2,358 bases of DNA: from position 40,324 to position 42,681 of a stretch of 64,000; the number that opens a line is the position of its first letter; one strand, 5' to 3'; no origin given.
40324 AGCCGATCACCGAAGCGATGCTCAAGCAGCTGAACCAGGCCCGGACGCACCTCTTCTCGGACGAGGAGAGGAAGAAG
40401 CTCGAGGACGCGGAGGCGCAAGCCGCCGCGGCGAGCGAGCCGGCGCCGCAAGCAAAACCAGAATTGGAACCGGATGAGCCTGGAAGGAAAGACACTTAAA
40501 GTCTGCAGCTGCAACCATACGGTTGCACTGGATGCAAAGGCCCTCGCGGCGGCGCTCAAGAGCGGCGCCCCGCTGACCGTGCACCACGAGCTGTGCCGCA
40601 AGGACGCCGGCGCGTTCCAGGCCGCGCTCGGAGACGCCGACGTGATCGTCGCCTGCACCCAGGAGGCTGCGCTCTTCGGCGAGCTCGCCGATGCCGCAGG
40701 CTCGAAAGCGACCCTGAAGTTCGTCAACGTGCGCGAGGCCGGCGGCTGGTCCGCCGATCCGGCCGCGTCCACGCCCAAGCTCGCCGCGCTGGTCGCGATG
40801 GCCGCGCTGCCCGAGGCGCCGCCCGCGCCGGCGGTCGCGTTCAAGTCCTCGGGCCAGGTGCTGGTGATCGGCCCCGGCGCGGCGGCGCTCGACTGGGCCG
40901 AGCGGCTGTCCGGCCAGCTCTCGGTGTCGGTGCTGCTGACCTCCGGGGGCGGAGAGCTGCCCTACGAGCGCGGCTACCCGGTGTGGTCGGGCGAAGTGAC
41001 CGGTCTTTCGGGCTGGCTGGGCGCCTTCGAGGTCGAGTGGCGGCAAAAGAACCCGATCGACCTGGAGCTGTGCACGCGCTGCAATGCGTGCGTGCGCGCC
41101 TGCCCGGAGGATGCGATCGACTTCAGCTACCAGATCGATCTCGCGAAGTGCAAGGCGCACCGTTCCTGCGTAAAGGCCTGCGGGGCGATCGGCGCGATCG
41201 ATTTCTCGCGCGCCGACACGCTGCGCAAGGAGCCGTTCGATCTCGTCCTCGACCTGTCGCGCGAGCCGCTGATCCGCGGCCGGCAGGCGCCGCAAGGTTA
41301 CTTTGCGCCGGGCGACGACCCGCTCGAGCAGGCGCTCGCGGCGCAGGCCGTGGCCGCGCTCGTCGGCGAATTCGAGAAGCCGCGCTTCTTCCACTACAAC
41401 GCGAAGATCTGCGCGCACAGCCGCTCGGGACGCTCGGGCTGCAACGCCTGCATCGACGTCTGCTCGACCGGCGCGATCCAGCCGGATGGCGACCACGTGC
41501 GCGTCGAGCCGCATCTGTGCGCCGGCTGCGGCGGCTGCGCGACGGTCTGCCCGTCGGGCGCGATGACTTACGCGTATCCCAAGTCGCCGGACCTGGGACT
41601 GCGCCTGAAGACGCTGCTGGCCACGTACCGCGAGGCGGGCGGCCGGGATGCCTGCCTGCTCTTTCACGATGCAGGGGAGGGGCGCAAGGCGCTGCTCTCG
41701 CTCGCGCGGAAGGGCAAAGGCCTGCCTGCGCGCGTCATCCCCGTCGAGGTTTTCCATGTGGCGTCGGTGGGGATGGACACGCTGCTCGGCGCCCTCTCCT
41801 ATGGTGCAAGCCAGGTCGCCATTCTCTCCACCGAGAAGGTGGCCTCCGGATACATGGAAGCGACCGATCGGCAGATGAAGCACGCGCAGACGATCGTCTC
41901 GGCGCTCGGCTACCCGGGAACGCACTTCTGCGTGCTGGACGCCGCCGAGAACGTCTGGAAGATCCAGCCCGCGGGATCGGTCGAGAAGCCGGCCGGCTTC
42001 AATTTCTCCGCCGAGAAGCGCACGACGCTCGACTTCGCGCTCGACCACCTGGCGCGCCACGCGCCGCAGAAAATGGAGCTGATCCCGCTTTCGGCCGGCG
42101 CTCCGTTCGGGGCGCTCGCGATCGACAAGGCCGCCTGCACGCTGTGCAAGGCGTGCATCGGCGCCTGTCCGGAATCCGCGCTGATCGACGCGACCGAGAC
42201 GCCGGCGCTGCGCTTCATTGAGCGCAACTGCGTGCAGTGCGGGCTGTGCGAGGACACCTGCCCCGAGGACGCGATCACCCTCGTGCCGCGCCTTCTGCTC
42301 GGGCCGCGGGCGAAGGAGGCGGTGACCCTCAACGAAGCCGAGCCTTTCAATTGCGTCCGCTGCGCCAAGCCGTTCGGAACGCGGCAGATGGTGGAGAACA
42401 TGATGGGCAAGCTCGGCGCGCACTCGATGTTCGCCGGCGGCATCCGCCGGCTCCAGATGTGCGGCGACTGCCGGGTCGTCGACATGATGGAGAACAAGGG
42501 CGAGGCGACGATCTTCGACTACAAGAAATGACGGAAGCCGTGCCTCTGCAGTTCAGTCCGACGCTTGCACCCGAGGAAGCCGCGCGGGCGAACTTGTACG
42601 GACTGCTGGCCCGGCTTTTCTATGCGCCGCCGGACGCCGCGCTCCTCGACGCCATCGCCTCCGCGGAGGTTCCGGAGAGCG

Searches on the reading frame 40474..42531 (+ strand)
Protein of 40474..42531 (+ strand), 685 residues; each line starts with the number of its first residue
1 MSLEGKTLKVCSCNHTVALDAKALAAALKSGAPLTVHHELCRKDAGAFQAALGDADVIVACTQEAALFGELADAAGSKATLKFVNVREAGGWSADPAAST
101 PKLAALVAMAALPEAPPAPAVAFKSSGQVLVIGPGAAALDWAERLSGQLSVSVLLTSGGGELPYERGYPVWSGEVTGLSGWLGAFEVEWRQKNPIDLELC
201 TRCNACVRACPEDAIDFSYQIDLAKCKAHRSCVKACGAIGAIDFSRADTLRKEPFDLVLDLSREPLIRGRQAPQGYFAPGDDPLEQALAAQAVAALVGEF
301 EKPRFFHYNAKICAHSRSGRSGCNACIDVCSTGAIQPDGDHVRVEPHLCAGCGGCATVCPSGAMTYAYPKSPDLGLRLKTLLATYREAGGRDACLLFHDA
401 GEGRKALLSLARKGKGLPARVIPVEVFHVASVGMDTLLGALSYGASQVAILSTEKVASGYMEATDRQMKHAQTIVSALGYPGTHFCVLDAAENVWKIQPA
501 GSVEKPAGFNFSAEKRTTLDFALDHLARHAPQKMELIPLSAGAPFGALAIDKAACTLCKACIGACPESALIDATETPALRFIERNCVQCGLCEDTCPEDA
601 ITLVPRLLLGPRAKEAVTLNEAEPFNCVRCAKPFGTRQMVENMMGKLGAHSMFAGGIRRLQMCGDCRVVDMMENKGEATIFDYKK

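Call 38: search_protein_families(library=ncbifam, proteins=[window:40474-42531:+], max_evalue=1e-10)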
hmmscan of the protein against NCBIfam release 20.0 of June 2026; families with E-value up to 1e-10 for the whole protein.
window:40474-42531:+ (685 aa): 21 families
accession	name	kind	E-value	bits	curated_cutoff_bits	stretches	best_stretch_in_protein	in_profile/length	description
TIGR02179.1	PorD_KorD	subfamily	4.4e-19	68.4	60.05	0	550-605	22-76/78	2-oxoacid:acceptor oxidoreductase, delta subunit, pyruvate/2-ketoisovalerate family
TIGR02700.1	flavo_MJ0208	hypoth_equivalog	9.6e-19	67.6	251.35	0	549-602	144-195/234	dihydromethanopterin reductase (acceptor)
NF040770.1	hetero_SS_HdrA2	exception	4e-18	64.9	1100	0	320-368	579-627/777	CoB-CoM heterodisulfide reductase HdrA2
TIGR00402.1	napF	equivalog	2e-15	57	102.2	0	552-602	34-85/149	ferredoxin-type protein NapF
NF009053.0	PRK12387.1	subfamily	2.5e-15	56.7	204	1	550-673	35-165/180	formate hydrogenlyase complex iron-sulfur subunit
NF006221.0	PRK08348.1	subfamily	2.5e-15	56.4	124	0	545-611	36-102/136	NADH-plastoquinone oxidoreductase subunit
NF045790.1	OxalOxreddelta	equivalog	3.2e-15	56.1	230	0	550-607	257-312/316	oxalate oxidoreductase subunit delta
NF058577.1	FdxA_fam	equivalog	1.7e-14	53.7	65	0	323-363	12-52/52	4Fe-4S ferredoxin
NF040684.1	PorD_Arch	equivalog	2e-14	53.5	120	0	550-604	29-82/85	pyruvate synthase subunit PorD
NF041891.1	hdrA_Methbact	equivalog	2.3e-14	52.6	1300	0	288-471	543-720/762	ferredoxin:CoB-CoM heterodisulfide reductase subunit HdrA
TIGR01944.1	rnfB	subfamily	2.8e-13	49.9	68.7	0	549-606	109-165/190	RnfABCDGE type electron transport complex subunit B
NF043069.1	T4HPD_activ_SAM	equivalog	5.1e-13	49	425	0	549-604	47-100/299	trans-4-hydroxy-L-proline dehydratase activase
NF042909.1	FMH_DH_FwdF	exception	9.6e-13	47.9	375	0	573-623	4-56/336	tungsten-dependent formylmethanofuran dehydrogenase subunit FwdF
TIGR03224.1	benzo_boxA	equivalog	1e-12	47.7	459.2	0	194-258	6-71/411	benzoyl-CoA 2,3-epoxidase subunit BoxA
NF043039.1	HgcAB_like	equivalog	5.3e-12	46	285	0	524-601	271-349/350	HgcAB-like fusion protein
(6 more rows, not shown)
